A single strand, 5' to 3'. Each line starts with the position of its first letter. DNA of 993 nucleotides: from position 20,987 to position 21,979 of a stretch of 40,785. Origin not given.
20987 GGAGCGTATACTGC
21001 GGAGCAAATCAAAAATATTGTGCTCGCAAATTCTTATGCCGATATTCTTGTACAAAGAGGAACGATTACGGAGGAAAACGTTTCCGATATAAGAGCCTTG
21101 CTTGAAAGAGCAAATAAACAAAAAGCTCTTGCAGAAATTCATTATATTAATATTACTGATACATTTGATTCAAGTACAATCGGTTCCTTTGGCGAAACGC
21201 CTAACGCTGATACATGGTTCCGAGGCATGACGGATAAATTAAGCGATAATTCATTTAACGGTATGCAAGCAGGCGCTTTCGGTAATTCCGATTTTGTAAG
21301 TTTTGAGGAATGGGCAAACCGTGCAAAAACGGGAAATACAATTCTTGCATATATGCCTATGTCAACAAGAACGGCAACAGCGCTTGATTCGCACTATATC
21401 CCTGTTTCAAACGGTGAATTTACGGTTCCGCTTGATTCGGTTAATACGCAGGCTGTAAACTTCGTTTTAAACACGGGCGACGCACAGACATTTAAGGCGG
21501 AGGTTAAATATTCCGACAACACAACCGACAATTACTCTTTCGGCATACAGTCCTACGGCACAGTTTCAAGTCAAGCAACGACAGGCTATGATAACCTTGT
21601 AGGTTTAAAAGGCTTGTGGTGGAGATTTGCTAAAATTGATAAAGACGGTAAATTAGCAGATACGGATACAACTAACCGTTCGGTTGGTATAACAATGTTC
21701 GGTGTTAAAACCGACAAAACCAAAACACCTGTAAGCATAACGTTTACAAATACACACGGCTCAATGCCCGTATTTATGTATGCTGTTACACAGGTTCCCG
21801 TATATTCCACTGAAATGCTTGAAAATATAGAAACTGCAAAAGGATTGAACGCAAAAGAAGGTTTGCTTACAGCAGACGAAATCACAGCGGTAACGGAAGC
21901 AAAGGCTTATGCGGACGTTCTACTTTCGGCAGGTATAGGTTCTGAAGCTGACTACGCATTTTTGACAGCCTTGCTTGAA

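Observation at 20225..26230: Six copies of an unassigned 280-300 aa module (beta-rich core plus helical spacer) across two adjacent giant proteins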

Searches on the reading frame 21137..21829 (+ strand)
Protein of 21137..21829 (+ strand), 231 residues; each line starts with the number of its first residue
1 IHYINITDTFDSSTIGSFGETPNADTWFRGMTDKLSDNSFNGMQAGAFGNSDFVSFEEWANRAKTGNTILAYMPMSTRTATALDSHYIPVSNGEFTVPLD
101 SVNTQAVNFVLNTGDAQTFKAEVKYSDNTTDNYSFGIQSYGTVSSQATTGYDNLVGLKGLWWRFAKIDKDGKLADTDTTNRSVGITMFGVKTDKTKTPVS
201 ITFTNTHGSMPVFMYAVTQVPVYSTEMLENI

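Call 21: search_solved_structures(query=A2, max_evalue=10)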
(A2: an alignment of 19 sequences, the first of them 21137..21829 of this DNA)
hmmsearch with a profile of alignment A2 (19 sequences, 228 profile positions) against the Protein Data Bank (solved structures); distinct sequences matched with E-value up to 10: 3.
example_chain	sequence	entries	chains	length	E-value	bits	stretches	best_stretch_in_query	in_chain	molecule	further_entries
8yke_A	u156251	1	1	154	0.22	14.8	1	122-163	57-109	YSIRK signal domain/LPXTG anchor domain surface protein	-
9i1y_A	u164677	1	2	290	0.23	14.7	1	28-119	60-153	EfmWxLIP1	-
6s5y_A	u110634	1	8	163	0.63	13.3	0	123-147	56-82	Group B streptococcal R4 surface protein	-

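Call 27: predict_structure(alignment_id=A2)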
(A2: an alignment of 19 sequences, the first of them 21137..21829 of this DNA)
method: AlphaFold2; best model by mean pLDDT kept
length: 231 residues; sequences in the alignment: 19
mean_pLDDT: 86.1   pTM: 0.86
mean pLDDT of the five models: 86.1, 85.5, 84.5, 83.8, 83.8
residues with pLDDT >= 90: 141; 70-90: 51; 50-70: 30; < 50: 9
segments of 3 or more residues with pLDDT < 50: 143-149
pLDDT, mean of each block of 10 residues (from residue 1): 97 94 92 62 90 94 90 96 96 96 96 83 98 82 49 82 76 75 81 97 93 96 72 57
secondary structure, 60 per line:
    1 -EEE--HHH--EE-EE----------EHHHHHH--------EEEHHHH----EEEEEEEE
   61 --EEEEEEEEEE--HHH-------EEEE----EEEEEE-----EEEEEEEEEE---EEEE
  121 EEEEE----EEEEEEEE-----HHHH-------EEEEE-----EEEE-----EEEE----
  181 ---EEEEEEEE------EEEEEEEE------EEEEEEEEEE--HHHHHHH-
elements in order: E2-4 H28-33 E42-44 H45-48 E53-60 E63-72 E85-88 E93-98 E104-113 E117-125 E130-137 H143-146 E154-158 E164-167 E173-176 E184-191 E198-205 E212-221 H224-230

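Call 28: search_protein_representatives(alignment_id=A2)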
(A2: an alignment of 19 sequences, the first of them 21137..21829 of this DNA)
Query: 19 sequences, 228 profile positions. Proteins with E-value up to 0.001 (for the whole library): 744; up to 1e-10: 248; up to 1e-30: 39. The best 150 are listed.
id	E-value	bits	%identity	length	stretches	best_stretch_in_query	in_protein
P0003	1.3e-235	794.1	-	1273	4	2-228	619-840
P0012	4.1e-202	684.6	-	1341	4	2-228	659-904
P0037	9.3e-172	585.3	-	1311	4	2-227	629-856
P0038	2.7e-108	377.7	-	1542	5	2-227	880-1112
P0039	2.8e-89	315.5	-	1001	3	2-226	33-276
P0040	8.0e-84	297.6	-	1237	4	2-227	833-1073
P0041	2.9e-82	292.5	-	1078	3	2-227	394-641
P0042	1.1e-75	271.1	-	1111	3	3-227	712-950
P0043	9.7e-73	261.4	-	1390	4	7-225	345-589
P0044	1.1e-71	257.9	-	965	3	3-227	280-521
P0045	1.8e-69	250.6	-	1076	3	2-227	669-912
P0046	2.7e-68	246.8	-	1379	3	3-228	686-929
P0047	5.1e-67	242.7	-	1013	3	3-228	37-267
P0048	3.0e-66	240.1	-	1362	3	4-228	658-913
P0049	5.7e-66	239.2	-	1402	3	3-227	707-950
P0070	1.2e-34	136.8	-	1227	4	102-220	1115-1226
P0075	1.4e-29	120.2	-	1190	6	109-217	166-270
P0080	3.8e-27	112.2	-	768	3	103-220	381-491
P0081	5.5e-27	111.7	-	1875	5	102-219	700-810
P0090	5.8e-24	101.8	-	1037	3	87-220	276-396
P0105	4.4e-21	92.4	-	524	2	96-220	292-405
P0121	5.8e-19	85.5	-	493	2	101-208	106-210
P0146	8.0e-17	78.4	-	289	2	122-217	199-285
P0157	4.9e-16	75.9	-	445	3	103-221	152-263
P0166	1.4e-15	74.4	-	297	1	4-228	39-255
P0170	3.1e-15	73.2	-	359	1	49-227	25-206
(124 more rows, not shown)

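Call 31: search_protein_families(library=pfam, proteins=[P0070, P0075, P0080, P0081, P0090, P0105, P0121, P0146, P0157], max_evalue=0.001)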
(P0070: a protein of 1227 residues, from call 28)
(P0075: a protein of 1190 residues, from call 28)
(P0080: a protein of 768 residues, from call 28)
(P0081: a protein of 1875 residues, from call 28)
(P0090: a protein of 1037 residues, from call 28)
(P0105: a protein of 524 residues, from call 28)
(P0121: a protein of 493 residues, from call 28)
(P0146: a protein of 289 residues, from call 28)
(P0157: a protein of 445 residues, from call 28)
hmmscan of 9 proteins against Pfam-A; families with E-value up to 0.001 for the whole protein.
P0070 (1227 aa): 2 families
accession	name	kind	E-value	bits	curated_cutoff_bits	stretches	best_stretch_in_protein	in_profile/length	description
PF00041.27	fn3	-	2.7e-19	69.6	25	3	679-764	2-80/84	Fibronectin type III domain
PF00963.24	Cohesin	-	1.6e-15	58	24.1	1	54-172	1-116/139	Cohesin domain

P0075 (1190 aa): 3 families
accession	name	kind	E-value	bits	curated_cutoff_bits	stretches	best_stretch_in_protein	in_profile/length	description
PF08428.16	Rib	-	2.2e-08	35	27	0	1093-1115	47-69/76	Rib domain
PF18957.6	RibLong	-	2.6e-05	25.4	27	0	1067-1116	40-88/93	Long Rib domain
PF18938.6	aRib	-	0.00024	21.3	27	0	1099-1114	47-62/71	Atypical Rib domain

P0080 (768 aa): 2 families
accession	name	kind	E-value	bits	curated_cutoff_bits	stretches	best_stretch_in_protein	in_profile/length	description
PF00041.27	fn3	-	1.6e-12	47.9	25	2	496-582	2-81/84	Fibronectin type III domain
PF13457.12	GW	-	0.00041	21.4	21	0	729-765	14-50/76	GW (Gly-Tryp) dipeptide domain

P0081 (1875 aa): 3 families
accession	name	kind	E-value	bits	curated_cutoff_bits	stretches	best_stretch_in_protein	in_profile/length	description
PF13290.12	CHB_HEX_C_1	-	1.4e-72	240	22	4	928-993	1-66/67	Chitobiase/beta-hexosaminidase C-terminal domain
PF13287.12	Fn3_assoc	-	9.4e-55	183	23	4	939-994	1-56/59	Fn3 associated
PF03174.19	CHB_HEX_C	-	0.0002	21.7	23.6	0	928-984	15-69/76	Chitobiase/beta-hexosaminidase C-terminal domain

P0090 (1037 aa): 3 families
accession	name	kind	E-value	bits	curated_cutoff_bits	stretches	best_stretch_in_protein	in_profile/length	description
PF16640.11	Big_3_5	-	5.9e-19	68.9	35.5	1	14-106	2-87/88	Bacterial Ig-like domain (group 3)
PF00041.27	fn3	-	4.5e-08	33.6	25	0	400-491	1-81/84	Fibronectin type III domain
PF08428.16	Rib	-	0.0003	21.8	27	0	557-608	21-69/76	Rib domain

P0105 (524 aa): 1 family
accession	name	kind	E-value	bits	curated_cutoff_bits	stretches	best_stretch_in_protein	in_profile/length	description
PF00041.27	fn3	-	3.4e-05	24.4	25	0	143-217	14-80/84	Fibronectin type III domain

P0121 (493 aa): 2 families
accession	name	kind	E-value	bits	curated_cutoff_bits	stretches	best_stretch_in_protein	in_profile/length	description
PF21910.2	GH85_C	-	1.4e-05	25.9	27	1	233-306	12-89/95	GH85 endohexosaminidases, C-terminal domain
PF00041.27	fn3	-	0.00025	21.6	25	1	227-308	2-83/84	Fibronectin type III domain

P0146 (289 aa): 0 families

P0157 (445 aa): 0 families

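Call 32: fold_search(model_id=the predicted structure, library=pdb)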
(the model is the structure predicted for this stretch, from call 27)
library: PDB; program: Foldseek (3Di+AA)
matches with E <= 10: 1520; with E <= 0.001: 12
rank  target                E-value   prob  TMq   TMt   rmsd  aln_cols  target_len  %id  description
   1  7wuw_A                1.5e-05  1.00  0.55  0.63   6.2       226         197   10  Crystal structure of AziU3/U2 from Streptomyces sahachiroi (released 2022-09-07)
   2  7wuw_B                9.3e-05  1.00  0.53  0.60   6.6       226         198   10  Crystal structure of AziU3/U2 from Streptomyces sahachiroi (released 2022-09-07)
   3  8gs1_C                1.2e-04  1.00  0.54  0.62   6.9       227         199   10  Crystal structure of AziU2-U3 complex from Streptomyces sahachiroi NRRL2485 (released 2023-09-06)
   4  8gs1_A                2.3e-04  1.00  0.51  0.57   8.6       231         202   12  Crystal structure of AziU2-U3 complex from Streptomyces sahachiroi NRRL2485 (released 2023-09-06)
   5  2je9_A                2.9e-04  0.92  0.24  0.23  13.6       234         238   13  CRYSTAL STRUCTURE OF RECOMBINANT DIOCLEA GRANDIFLORA LECTIN COMPLEXED WITH 5-BROMO-4-CHLORO-3-INDOLYL-A-D-MANNOSE (released 2007-10-30)
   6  7ljg_B                3.8e-04  0.92  0.26  0.26  14.3       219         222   13  Crystal Structure of Lectin from Dioclea altissima (released 2022-02-09)
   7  7ljg_A                4.5e-04  0.82  0.23  0.23  15.2       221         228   14  Crystal Structure of Lectin from Dioclea altissima (released 2022-02-09)
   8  2gdf_B                5.4e-04  0.90  0.25  0.24  15.0       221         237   14  Crystal structure of Dioclea violacea seed lectin (released 2006-09-16)
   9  4bq3_D                5.7e-04  0.96  0.26  0.10  15.5       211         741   10  Structural analysis of an exo-beta-agarase (released 2013-08-14)
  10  4bq5_A                7.9e-04  0.96  0.26  0.09  16.1       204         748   11  Structural analysis of an exo-beta-agarase (released 2013-08-14)
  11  2jec_A                8.4e-04  0.84  0.23  0.23  14.6       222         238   14  crystal structure of recombinant DiocleA grandiflora lectin mutant E123A-H131N-K132Q complexed witH 5-bromo-4-chloro-3 (released 2007-10-30)
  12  5zac_A                9.4e-04  0.82  0.23  0.23  12.8       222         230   11  Crystal structure of ConA-R2M (released 2018-05-30)
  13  4not                  1.1e-03  0.82  0.25  0.24  14.3       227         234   14  Crystal structure of Dioclea sclerocarpa lectin complexed with X-man (released 2015-01-21)
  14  4bq5_B                1.2e-03  0.93  0.26  0.10  16.5       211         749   11  Structural analysis of an exo-beta-agarase (released 2013-08-14)
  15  4bq3_A                1.3e-03  0.95  0.28  0.11  16.0       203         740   10  Structural analysis of an exo-beta-agarase (released 2013-08-14)
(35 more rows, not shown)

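Call 37: fold_search(model_id=the predicted structure, library=viral)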
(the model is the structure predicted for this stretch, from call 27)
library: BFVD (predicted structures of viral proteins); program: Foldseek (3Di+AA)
matches with E <= 10: 1600; with E <= 0.001: 8
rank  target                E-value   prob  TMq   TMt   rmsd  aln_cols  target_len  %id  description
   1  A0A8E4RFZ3            1.7e-04  0.63  0.19  0.05  20.2       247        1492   12  Putative long tail fiber protein [Alteromonas phage vB_AmeP_R8W]
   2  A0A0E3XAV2            4.2e-04  0.99  0.29  0.13  11.1       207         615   11  Minor tail protein [Gordonia phage Gmala1]
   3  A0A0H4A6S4            5.9e-04  0.97  0.33  0.14  14.4       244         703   11  (no name in the UniProt tables at hand)
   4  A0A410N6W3            6.2e-04  0.99  0.28  0.17  13.7       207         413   11  Prokaryotic polysaccharide deacetylase [Haloferax tailed virus 1]
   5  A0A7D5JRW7            6.2e-04  0.96  0.27  0.06  14.7       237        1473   11  (no name in the UniProt tables at hand)
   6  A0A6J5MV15            7.4e-04  0.66  0.18  0.15  19.1       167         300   17  Uncharacterized protein [uncultured Caudovirales phage]
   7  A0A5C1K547            7.8e-04  0.97  0.27  0.15  11.6       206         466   11  (no name in the UniProt tables at hand)
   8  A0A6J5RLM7            9.2e-04  0.95  0.27  0.18  15.1       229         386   11  Uncharacterized protein [uncultured Caudovirales phage]
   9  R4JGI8                1.0e-03  0.97  0.29  0.13  12.9       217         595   10  (no name in the UniProt tables at hand)
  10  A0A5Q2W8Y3            1.1e-03  1.00  0.30  0.52  14.2       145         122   12  (no name in the UniProt tables at hand)
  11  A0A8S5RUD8            1.1e-03  0.94  0.25  0.15  17.4       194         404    9  (no name in the UniProt tables at hand)
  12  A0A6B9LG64            1.2e-03  0.99  0.28  0.13  10.9       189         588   12  Uncharacterized protein [Flavobacterium phage vB_FspS_tant8-1]
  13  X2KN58                1.3e-03  0.94  0.27  0.13  13.9       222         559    7  Minor tail protein [Mycobacterium phage Hawkeye]
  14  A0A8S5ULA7            1.4e-03  1.00  0.28  0.32   4.9       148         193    9  Hyaluronate lyase [Siphoviridae sp. ctICF6]
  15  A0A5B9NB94            1.4e-03  0.93  0.25  0.16  11.2       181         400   10  Tail fiber [Stenotrophomonas phage Ponderosa]
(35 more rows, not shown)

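Call 40: search_protein_families(library=pfam, alignment_id=A3, max_evalue=0.0001)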
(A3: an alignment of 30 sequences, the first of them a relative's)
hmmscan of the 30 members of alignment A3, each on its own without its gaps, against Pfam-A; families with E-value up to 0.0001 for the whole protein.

A. member 1, P0046 (1379 aa): 0 families

B. families by the number of members that match (of 30 scanned): 8 families
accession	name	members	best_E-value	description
PF00395.25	SLH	8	5.3e-42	S-layer homology domain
PF13472.12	Lipase_GDSL_2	2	2.8e-14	GDSL-like Lipase/Acylhydrolase family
PF02368.24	Big_2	2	8.1e-14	Bacterial Ig-like domain (group 2)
PF13229.12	Beta_helix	2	4.2e-12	Right handed beta helix region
PF00657.28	Lipase_GDSL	1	8.5e-07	GDSL-like Lipase/Acylhydrolase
PF08428.16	Rib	1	1.7e-06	Rib domain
PF18957.6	RibLong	1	4.5e-06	Long Rib domain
PF17996.7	CE2_N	1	1.9e-05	Carbohydrate esterase 2 N-terminal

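Call 51: search_protein_families(library=pfam, alignment_id=A5, max_evalue=0.0001)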
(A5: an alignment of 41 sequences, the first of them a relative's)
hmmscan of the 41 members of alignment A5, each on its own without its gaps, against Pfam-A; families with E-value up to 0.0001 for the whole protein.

A. member 1, P0096 (987 aa): 3 families
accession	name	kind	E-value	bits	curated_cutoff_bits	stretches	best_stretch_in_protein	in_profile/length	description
PF00082.27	Peptidase_S8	-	6.6e-52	177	21.8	1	80-413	2-274/288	Subtilase family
PF08428.16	Rib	-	8.6e-06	26.8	27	0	713-731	51-69/76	Rib domain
PF00404.24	Dockerin_1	-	5.2e-05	23.8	22.9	0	139-157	32-50/57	Dockerin type I domain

B. families by the number of members that match (of 41 scanned): 30 families (the first 25 are shown)
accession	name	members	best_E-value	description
PF08428.16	Rib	7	1.9e-08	Rib domain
PF13290.12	CHB_HEX_C_1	6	5.7e-54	Chitobiase/beta-hexosaminidase C-terminal domain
PF13287.12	Fn3_assoc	6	6.9e-39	Fn3 associated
PF13360.13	PQQ_2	3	1.2e-18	Outer membrane protein assembly factor BamB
PF00295.23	Glyco_hydro_28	2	3.2e-49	Glycosyl hydrolases family 28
PF00041.27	fn3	2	1.8e-15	Fibronectin type III domain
PF25021.1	TEN_NHL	2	1.1e-07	Teneurin NHL domain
PF00082.27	Peptidase_S8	1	6.6e-52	Subtilase family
PF01436.27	NHL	1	1.4e-50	NHL repeat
PF05935.17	Arylsulfotrans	1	3.7e-36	Arylsulfotransferase (ASST)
PF09286.16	Pro-kuma_activ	1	7e-26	Pro-kumamolisin, activation domain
PF13570.13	Beta-prop_ACSF4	1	9.5e-21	Beta-alanine-activating enzyme, beta-propeller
PF14269.12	Arylsulfotran_2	1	7.7e-18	Arylsulfotransferase (ASST)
PF08450.18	SGL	1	4.6e-15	SMP-30/Gluconolactonase/LRE-like region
PF01011.28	PQQ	1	2.4e-13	Glucose/ethanol/alcohol dehydrogenase, beta-propeller domain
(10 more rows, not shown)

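Call 58: find_encoding_contigs(protein=P0038, flank=10000, max_places=2)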
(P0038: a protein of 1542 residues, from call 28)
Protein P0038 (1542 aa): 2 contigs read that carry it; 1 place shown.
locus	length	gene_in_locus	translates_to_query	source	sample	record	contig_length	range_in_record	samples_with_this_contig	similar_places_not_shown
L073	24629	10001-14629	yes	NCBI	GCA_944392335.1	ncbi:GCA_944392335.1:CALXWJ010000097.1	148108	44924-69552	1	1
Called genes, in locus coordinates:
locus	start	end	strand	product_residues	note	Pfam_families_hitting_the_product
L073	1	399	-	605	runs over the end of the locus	-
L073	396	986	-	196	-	PF14277:DUF4364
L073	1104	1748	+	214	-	PF01351:RNase_HII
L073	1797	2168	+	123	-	PF01939:NucS_C (weak), PF08378:NERD, PF02021:UPF0102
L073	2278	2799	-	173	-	PF06908:YpsA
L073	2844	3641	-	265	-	PF01113:DapB_N, PF05173:DapB_C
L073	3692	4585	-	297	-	PF00701:DHDPS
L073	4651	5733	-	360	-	PF01118:Semialdhyde_dh, PF02774:Semialdhyde_dhC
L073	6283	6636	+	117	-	PF01245:Ribosomal_L19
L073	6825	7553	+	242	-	PF10502:Peptidase_S26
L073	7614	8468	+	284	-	PF00009:GTP_EFTU (faint), PF03193:RsgA_GTPase, PF01926:MMR_HSR1, PF02421:FeoB_N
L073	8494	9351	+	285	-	PF02311:AraC_binding, PF12833:HTH_18, PF00165:HTH_AraC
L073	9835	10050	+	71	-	-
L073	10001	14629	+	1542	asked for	-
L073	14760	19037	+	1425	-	PF00395:SLH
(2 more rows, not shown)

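Call 64: search_protein_families(library=ncbifam, proteins=[P0146, P0157, P0105, P0121, P0166, P0170, P0039], max_evalue=0.01)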
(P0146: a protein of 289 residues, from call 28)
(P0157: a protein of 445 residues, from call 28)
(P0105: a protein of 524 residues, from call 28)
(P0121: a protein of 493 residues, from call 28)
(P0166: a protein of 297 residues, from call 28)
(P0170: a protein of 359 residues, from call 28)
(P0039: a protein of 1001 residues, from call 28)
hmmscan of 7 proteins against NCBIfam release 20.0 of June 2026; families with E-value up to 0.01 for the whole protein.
P0146 (289 aa): 1 family
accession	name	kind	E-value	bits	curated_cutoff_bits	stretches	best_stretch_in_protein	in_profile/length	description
TIGR02331.1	rib_alpha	repeat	0.0097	16.1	35.25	0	8-44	22-60/80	Rib/alpha/Esp repeat surface protein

P0157 (445 aa): 1 family
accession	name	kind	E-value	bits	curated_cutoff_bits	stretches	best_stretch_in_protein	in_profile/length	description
TIGR01965.1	VCBS_repeat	domain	0.00011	22.3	15.5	0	171-204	53-86/99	VCBS domain-containing protein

P0105 (524 aa): 1 family
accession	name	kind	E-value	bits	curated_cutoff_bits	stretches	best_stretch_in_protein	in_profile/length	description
TIGR01965.1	VCBS_repeat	domain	0.00015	21.9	15.5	0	25-50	52-77/99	VCBS domain-containing protein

P0121 (493 aa): 4 families
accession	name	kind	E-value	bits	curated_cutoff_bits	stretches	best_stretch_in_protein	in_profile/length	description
TIGR01965.1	VCBS_repeat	domain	0.00022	21.4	15.5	0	400-425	52-77/99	VCBS domain-containing protein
NF041898.1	pec_ly_PelI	equivalog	0.00037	19.6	620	1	221-334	16-135/349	pectate lyase PelI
NF047400.1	MazE_PemI_antitoxin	equivalog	0.00091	19.1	50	0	402-437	18-52/68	type II toxin-antitoxin system PemI/MazE family antitoxin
NF038186.1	YPDG_rpt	domain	0.0062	17.5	40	0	397-423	68-94/98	YPDG domain-containing protein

P0166 (297 aa): 0 families

P0170 (359 aa): 0 families

P0039 (1001 aa): 0 families
